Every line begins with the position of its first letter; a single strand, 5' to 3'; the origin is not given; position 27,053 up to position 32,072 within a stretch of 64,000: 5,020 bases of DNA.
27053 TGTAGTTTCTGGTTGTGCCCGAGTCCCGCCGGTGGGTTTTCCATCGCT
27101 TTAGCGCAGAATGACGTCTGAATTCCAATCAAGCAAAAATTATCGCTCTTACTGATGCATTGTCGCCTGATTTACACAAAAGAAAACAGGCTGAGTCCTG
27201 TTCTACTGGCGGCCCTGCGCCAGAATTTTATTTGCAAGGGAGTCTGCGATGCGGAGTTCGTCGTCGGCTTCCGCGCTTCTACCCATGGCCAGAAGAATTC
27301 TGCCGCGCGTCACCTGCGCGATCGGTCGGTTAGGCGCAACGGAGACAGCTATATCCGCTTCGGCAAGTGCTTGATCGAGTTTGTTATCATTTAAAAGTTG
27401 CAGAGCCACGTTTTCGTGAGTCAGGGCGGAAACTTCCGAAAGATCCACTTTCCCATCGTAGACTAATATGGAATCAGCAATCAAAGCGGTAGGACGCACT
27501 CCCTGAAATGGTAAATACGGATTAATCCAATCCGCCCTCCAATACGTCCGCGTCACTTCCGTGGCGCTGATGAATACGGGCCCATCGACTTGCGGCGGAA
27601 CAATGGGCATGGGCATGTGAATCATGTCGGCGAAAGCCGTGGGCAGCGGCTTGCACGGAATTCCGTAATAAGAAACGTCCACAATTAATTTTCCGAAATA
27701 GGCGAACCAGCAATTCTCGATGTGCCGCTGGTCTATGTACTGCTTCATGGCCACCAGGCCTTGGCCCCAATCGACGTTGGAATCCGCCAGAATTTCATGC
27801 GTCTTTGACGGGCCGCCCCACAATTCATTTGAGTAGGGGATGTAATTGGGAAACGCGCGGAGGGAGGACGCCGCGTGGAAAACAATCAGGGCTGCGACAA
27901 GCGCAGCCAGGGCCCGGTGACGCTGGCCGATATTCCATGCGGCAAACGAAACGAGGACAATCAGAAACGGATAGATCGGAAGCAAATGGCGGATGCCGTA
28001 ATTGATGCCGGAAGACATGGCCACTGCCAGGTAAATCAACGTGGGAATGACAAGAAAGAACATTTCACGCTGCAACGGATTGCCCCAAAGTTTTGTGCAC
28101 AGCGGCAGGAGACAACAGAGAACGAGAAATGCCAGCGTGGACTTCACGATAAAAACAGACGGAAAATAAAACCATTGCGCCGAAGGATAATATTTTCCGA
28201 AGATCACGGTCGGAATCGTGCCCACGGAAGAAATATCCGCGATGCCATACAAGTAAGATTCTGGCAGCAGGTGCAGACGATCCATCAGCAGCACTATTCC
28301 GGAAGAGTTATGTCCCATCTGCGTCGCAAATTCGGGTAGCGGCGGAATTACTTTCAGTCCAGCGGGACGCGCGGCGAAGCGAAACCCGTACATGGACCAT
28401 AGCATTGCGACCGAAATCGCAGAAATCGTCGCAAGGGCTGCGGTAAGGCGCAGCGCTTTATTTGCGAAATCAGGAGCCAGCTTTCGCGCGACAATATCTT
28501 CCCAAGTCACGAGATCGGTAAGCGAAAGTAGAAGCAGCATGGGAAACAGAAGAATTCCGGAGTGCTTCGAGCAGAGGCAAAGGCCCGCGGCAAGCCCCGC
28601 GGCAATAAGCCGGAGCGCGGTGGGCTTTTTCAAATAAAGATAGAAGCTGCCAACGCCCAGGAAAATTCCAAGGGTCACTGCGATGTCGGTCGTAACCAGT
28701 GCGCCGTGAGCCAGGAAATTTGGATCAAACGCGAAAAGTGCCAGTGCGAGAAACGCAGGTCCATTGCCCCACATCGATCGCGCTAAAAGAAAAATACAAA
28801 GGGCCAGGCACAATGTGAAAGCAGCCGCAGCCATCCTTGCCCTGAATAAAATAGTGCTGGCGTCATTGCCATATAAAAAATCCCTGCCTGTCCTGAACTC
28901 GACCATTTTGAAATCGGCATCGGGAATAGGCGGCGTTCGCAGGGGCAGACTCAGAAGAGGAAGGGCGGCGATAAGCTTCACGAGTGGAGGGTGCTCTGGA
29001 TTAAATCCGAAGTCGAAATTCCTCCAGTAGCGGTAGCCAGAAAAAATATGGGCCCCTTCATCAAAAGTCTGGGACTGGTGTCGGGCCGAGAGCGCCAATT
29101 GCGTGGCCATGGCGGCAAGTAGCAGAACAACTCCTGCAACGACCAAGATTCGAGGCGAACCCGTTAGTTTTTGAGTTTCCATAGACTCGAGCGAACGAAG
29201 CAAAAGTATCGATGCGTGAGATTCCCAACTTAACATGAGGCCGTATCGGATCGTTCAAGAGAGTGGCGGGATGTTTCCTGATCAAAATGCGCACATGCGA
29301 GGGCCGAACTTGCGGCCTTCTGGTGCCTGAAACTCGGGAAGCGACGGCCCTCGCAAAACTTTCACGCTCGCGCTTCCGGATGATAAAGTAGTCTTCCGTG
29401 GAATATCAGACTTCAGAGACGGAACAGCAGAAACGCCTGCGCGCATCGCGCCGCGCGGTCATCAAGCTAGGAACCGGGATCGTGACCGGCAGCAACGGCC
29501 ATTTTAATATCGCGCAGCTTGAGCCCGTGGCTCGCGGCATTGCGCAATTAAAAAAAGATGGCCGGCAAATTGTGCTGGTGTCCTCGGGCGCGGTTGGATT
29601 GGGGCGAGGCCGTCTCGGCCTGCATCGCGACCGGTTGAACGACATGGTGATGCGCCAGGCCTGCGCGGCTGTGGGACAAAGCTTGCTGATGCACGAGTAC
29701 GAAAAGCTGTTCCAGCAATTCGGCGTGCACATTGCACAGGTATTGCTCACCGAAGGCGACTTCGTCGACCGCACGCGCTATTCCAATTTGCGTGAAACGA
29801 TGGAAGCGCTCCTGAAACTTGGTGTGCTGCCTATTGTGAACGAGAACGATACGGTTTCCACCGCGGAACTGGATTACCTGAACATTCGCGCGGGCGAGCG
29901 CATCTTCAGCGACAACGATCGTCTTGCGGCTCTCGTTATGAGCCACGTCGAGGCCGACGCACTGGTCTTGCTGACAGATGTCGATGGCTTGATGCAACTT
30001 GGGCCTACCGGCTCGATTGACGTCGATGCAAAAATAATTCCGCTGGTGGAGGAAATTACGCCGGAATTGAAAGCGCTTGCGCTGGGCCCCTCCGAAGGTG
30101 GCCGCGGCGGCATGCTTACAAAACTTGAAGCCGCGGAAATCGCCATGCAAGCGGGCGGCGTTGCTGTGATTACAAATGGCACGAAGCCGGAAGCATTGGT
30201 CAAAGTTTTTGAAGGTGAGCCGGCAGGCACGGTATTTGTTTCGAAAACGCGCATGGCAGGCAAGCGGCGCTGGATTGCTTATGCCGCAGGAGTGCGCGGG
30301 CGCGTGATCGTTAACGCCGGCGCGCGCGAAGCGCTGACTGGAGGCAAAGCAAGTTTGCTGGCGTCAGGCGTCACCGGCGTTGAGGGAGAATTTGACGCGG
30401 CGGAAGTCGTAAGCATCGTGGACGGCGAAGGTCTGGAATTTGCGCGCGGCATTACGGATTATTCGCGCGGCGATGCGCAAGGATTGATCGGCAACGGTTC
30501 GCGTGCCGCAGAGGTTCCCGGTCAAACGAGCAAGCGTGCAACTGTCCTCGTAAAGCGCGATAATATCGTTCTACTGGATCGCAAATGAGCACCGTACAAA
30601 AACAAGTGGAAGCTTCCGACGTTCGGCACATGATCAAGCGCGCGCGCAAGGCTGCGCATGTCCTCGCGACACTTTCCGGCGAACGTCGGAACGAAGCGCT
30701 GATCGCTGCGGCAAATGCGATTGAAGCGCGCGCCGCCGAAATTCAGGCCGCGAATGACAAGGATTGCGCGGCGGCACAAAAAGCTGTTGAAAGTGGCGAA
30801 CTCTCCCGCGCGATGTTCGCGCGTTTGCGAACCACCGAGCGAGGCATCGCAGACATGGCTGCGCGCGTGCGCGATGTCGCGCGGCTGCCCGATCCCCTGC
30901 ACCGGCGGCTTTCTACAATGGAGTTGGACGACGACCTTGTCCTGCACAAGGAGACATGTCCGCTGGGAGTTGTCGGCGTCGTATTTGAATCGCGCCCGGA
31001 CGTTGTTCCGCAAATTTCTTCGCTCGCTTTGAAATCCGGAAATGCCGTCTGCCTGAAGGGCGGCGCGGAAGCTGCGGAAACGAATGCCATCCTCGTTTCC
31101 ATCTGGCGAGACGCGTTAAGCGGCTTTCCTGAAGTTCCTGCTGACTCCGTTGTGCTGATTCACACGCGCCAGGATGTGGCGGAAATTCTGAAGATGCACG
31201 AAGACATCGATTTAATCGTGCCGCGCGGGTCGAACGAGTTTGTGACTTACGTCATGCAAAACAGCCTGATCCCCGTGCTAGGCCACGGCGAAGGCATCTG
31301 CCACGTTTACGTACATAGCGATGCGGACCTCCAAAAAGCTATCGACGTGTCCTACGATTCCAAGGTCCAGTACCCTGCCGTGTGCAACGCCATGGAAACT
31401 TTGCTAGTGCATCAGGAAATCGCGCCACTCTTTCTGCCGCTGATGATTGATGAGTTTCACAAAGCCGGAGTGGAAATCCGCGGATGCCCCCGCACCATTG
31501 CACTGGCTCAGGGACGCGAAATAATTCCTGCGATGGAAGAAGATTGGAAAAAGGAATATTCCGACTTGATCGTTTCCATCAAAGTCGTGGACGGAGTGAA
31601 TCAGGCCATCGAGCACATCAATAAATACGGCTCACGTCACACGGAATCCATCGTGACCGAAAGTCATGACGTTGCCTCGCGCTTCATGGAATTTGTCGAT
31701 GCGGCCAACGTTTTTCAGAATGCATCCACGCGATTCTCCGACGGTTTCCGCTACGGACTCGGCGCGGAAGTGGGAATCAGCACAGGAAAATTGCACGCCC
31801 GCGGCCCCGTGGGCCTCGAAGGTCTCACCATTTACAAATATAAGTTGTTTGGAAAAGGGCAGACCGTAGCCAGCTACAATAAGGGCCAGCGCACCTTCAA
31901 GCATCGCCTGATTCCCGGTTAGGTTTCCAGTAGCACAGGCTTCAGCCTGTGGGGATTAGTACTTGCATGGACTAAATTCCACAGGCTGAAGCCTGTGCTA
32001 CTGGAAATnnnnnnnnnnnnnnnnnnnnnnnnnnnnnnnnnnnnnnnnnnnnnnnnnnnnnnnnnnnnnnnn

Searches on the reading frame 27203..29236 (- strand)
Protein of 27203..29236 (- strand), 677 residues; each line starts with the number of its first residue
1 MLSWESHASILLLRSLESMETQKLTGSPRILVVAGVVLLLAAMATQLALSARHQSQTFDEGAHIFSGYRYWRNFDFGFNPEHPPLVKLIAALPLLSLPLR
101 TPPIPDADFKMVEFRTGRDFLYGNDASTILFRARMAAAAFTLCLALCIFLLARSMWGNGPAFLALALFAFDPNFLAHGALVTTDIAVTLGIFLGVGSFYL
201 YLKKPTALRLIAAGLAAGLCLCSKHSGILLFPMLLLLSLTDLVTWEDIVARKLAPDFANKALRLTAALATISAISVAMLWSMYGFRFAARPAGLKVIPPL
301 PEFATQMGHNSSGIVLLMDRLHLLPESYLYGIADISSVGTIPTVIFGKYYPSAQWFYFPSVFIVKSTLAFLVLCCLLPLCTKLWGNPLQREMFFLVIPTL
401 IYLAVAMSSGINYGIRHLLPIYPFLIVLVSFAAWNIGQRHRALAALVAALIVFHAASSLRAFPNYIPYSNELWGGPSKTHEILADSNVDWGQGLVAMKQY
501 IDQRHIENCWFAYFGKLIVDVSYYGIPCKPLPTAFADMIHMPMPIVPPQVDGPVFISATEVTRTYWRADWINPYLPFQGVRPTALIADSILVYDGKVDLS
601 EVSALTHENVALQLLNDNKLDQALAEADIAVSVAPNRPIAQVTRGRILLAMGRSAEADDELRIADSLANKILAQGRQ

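Call 6: search_protein_families(library=pfam, proteins=[window:27203-29236:-], max_evalue=0.0001)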
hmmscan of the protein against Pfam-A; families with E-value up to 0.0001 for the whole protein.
window:27203-29236:- (677 aa): 2 families
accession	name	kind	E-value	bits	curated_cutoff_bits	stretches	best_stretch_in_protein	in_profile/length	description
PF02366.24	PMT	-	3.1e-09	37.2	22.7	1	38-248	3-206/245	Dolichyl-phosphate-mannose-protein mannosyltransferase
PF13231.12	PMT_2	-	4.3e-09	37.2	26.1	1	131-240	22-131/160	Dolichyl-phosphate-mannose-protein mannosyltransferase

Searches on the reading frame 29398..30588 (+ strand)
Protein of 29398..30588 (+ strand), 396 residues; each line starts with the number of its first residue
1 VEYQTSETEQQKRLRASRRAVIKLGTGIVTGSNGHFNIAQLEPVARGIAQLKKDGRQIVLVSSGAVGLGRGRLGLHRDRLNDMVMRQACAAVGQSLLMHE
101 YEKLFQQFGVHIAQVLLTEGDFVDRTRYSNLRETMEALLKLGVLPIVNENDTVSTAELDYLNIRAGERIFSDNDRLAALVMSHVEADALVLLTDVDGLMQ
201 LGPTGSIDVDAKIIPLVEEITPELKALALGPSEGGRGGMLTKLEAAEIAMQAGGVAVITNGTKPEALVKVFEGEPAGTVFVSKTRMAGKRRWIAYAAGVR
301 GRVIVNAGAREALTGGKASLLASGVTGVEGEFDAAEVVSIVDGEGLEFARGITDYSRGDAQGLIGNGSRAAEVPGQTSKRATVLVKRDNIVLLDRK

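Call 6: search_protein_families(library=pfam, proteins=[window:29398-30588:+], max_evalue=0.0001)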
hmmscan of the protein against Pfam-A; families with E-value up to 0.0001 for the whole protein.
window:29398-30588:+ (396 aa): 2 families
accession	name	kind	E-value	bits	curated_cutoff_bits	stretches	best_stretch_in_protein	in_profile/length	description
PF00696.33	AA_kinase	-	2.9e-36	125.8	24.9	1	19-257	2-230/234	Amino acid kinase family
PF01472.26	PUA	-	1.5e-13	50.9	24.8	1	301-361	1-60/74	PUA domain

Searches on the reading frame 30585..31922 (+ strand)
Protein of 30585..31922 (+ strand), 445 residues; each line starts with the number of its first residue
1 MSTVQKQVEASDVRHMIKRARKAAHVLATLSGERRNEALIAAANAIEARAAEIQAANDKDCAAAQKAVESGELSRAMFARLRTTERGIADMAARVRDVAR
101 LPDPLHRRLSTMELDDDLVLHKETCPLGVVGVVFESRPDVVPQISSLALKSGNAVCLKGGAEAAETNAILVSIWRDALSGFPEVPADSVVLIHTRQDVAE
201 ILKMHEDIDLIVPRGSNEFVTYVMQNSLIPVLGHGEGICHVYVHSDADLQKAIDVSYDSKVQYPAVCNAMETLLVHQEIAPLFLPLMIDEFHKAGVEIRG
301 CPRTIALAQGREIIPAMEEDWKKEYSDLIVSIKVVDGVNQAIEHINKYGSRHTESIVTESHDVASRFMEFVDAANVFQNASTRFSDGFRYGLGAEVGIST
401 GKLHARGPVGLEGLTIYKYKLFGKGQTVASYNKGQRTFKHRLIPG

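Call 7: search_protein_families(library=pfam, proteins=[window:30585-31922:+], max_evalue=0.0001)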
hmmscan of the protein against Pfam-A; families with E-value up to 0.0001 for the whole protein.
window:30585-31922:+ (445 aa): 1 family
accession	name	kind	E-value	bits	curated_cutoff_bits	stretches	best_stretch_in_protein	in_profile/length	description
PF00171.27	Aldedh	-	5.7e-24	84.9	23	1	7-293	25-295/461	Aldehyde dehydrogenase family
